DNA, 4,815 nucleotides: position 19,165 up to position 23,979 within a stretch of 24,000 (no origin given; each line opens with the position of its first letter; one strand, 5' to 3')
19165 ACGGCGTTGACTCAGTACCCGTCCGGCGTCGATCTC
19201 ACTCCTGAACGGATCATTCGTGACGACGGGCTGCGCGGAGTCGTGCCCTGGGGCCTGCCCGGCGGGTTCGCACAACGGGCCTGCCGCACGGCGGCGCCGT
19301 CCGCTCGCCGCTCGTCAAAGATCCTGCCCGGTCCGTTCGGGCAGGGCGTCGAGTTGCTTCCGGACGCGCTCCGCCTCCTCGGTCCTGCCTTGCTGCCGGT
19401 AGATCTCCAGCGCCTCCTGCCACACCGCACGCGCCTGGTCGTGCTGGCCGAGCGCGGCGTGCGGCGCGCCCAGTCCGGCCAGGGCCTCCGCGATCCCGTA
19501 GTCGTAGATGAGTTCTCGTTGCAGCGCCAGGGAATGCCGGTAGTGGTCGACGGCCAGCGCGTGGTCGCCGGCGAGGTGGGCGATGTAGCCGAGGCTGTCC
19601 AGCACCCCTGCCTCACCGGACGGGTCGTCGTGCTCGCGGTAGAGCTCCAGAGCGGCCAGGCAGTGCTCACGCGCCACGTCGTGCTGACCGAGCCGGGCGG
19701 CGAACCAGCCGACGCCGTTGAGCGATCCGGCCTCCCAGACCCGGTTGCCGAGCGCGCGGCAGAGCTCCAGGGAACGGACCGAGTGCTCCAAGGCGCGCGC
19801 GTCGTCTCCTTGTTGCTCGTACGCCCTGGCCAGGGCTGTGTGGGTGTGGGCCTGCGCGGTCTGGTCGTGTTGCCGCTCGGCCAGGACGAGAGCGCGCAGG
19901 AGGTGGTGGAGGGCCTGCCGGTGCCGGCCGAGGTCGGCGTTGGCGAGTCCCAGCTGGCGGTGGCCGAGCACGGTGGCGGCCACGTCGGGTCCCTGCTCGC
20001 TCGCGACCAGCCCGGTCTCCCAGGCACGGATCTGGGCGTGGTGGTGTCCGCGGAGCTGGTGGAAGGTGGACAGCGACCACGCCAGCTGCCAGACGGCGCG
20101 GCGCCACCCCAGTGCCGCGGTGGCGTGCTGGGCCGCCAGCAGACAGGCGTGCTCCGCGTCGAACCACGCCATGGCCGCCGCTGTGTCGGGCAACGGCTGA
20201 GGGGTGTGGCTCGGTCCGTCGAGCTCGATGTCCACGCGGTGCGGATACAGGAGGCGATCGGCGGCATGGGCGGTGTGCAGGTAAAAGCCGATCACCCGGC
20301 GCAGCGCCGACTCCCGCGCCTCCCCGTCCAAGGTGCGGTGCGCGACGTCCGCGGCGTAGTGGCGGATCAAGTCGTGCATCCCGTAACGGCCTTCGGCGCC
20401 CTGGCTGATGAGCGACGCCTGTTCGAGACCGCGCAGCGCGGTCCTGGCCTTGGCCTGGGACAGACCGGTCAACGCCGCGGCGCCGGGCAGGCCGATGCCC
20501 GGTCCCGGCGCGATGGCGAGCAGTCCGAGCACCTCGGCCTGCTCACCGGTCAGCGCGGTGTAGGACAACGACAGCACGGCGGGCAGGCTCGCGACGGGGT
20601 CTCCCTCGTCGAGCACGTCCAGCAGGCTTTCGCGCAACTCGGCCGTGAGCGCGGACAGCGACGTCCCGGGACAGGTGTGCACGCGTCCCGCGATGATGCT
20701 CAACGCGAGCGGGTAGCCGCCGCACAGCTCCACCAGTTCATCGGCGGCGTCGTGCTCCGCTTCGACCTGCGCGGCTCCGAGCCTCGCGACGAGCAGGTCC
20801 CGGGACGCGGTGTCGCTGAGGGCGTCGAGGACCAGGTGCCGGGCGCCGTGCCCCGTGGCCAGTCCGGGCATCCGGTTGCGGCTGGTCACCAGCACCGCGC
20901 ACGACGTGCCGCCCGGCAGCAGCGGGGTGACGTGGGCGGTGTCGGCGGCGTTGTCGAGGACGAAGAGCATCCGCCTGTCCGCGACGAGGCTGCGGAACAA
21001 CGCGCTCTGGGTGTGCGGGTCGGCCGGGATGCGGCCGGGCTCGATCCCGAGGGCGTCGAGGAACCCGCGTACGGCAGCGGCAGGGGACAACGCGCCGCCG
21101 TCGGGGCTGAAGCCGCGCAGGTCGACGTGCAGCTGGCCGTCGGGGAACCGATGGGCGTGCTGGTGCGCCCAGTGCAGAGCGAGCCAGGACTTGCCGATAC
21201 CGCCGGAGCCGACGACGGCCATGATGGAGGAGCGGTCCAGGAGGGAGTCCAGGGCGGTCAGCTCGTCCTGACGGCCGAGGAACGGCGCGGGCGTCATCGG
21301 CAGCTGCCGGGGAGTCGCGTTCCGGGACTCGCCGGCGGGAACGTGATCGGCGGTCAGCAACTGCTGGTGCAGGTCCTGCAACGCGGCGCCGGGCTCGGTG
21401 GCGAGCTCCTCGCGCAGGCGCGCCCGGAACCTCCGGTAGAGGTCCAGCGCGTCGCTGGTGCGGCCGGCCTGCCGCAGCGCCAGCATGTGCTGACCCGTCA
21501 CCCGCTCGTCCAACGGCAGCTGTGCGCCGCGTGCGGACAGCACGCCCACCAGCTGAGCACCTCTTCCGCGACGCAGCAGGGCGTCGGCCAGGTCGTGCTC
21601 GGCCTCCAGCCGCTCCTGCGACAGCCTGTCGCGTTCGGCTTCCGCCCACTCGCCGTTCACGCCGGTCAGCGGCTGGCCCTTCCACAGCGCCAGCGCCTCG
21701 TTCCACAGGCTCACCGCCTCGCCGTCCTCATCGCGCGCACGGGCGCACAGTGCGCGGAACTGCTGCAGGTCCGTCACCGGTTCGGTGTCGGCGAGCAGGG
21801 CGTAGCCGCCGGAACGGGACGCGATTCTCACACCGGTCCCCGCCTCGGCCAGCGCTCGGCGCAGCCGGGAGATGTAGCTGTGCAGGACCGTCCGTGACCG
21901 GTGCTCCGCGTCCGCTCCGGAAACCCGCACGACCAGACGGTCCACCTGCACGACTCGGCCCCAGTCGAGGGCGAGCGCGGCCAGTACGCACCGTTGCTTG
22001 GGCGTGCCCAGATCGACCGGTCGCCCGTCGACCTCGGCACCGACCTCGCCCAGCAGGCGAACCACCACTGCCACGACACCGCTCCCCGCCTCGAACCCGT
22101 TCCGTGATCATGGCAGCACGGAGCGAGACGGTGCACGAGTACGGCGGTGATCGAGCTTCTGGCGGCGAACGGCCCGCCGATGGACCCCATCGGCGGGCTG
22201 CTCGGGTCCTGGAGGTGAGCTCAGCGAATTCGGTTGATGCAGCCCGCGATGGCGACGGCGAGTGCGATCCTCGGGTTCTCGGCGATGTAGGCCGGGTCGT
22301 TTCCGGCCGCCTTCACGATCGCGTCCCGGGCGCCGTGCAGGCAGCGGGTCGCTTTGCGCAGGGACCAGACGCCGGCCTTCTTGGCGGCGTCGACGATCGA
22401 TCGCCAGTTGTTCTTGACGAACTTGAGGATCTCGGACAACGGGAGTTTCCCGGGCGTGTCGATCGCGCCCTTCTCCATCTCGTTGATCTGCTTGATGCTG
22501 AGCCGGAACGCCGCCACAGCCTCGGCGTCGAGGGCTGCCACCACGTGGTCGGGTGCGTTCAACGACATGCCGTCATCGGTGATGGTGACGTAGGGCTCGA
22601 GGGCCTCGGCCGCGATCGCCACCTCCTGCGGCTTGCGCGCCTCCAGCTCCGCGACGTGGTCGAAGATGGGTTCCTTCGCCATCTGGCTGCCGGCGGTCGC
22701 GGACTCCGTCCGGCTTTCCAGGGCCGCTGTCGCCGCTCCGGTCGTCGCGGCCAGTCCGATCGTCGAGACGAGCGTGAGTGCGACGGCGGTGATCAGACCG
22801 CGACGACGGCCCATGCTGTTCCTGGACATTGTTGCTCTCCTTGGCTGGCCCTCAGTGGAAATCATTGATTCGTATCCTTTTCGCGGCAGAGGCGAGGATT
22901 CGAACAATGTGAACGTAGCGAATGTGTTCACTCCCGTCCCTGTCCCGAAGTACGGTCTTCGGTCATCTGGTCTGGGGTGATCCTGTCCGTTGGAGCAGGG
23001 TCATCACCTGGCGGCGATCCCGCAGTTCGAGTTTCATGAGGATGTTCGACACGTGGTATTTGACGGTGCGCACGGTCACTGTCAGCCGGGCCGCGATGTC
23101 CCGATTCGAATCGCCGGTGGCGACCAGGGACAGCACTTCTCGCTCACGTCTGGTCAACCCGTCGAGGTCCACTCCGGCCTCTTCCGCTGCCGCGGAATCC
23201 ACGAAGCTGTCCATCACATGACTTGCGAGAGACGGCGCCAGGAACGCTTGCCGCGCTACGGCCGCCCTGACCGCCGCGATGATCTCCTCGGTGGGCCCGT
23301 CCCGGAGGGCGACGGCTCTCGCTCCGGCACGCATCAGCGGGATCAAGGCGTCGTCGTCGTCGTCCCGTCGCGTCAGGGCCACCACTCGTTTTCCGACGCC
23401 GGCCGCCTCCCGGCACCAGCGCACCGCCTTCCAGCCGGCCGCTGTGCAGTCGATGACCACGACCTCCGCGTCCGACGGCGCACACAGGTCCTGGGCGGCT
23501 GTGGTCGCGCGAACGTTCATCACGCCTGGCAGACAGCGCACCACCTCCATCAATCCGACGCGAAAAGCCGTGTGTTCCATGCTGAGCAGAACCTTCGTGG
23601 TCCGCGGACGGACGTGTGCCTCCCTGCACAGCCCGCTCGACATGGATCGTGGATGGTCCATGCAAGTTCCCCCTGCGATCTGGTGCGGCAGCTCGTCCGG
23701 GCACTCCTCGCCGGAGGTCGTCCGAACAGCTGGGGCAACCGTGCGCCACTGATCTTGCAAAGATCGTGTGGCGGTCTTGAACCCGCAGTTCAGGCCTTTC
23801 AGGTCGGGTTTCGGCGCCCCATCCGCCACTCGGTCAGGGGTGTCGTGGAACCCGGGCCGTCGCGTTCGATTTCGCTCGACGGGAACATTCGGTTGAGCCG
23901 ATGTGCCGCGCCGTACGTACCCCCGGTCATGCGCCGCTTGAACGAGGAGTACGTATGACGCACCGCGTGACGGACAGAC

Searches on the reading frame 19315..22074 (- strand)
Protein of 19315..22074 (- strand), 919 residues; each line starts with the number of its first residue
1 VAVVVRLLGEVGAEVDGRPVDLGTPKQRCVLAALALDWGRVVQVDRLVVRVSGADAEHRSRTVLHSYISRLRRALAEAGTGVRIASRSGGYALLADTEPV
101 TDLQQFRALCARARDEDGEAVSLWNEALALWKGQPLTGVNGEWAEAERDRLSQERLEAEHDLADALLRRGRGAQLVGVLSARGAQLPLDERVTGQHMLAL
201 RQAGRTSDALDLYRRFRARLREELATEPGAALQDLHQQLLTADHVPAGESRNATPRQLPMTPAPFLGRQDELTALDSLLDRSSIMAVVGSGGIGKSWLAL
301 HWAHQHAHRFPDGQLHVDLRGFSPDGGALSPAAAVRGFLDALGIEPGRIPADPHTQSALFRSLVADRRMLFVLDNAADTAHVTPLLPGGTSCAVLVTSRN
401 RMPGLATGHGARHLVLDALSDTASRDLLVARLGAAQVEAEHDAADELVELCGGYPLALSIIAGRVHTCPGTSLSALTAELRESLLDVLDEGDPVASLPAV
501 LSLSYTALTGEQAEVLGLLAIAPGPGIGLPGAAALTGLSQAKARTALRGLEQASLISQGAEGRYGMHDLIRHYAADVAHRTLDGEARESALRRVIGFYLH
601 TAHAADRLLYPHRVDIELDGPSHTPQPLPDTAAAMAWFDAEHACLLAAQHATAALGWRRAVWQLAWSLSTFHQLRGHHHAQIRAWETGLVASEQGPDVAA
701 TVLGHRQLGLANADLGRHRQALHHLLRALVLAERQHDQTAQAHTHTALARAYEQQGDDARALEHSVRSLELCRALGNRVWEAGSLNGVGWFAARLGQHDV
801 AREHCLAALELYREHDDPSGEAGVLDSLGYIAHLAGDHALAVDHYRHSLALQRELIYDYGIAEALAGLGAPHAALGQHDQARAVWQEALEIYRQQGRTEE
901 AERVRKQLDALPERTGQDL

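Call 6: search_protein_families(library=pfam, proteins=[window:19315-22074:-], max_evalue=0.01)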
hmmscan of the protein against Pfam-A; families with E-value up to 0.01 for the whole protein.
window:19315-22074:- (919 aa): 13 families
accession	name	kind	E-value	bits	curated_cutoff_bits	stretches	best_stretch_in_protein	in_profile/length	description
PF03704.23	BTAD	-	8.4e-32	111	22.1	1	101-240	1-146/146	Bacterial transcriptional activator domain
PF13424.12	TPR_12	-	3.4e-21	75.6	30.1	4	784-854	5-77/77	Tetratricopeptide repeat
PF07719.23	TPR_2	-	1.8e-12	46.8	27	0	862-893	1-32/34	Tetratricopeptide repeat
PF00515.34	TPR_1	-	1.9e-11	43.7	27.8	0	862-893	1-32/34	Tetratricopeptide repeat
PF00931.28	NB-ARC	-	2.9e-11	43.5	23.5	1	357-466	91-206/248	NB-ARC domain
PF13181.12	TPR_8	-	7.8e-09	35.5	25.7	0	785-815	4-34/34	Tetratricopeptide repeat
PF00486.34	Trans_reg_C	-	4e-08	33.6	26.2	1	21-92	5-76/77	Transcriptional regulatory protein, C terminal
PF13428.12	TPR_14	-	3.4e-05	24.6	23.5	0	745-772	4-31/44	Tetratricopeptide repeat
PF13481.12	AAA_25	-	0.00073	19.7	27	1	276-308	27-59/195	AAA domain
PF13401.12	AAA_22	-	0.00085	20.1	27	1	282-376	5-93/130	AAA domain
PF13374.12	TPR_10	-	0.0012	19.3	27.5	0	862-894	2-34/42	Tetratricopeptide repeat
PF13176.12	TPR_7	-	0.0031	17.9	27.9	1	745-778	2-35/36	Tetratricopeptide repeat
PF13174.12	TPR_6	-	0.0038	18.2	26.3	0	873-892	11-30/33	Tetratricopeptide repeat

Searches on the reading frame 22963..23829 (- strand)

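Call 6: search_protein_families(library=pfam, proteins=[window:22963-23829:-], max_evalue=0.01)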
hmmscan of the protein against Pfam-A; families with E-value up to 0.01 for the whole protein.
window:22963-23829:- (288 aa): 4 families
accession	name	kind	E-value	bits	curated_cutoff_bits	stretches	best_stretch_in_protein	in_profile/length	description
PF00196.25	GerE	-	6.4e-18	64.6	23.5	1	224-277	2-55/57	Bacterial regulatory proteins, luxR family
PF08281.18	Sigma70_r4_2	-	1.4e-05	25.1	25.7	1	222-267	8-54/54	Sigma-70, region 4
PF04545.22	Sigma70_r4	-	0.00011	22.1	24.1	1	222-267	2-48/50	Sigma-70, region 4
PF13384.12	HTH_23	-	0.0046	17.2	24.6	0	228-257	6-35/50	Homeodomain-like domain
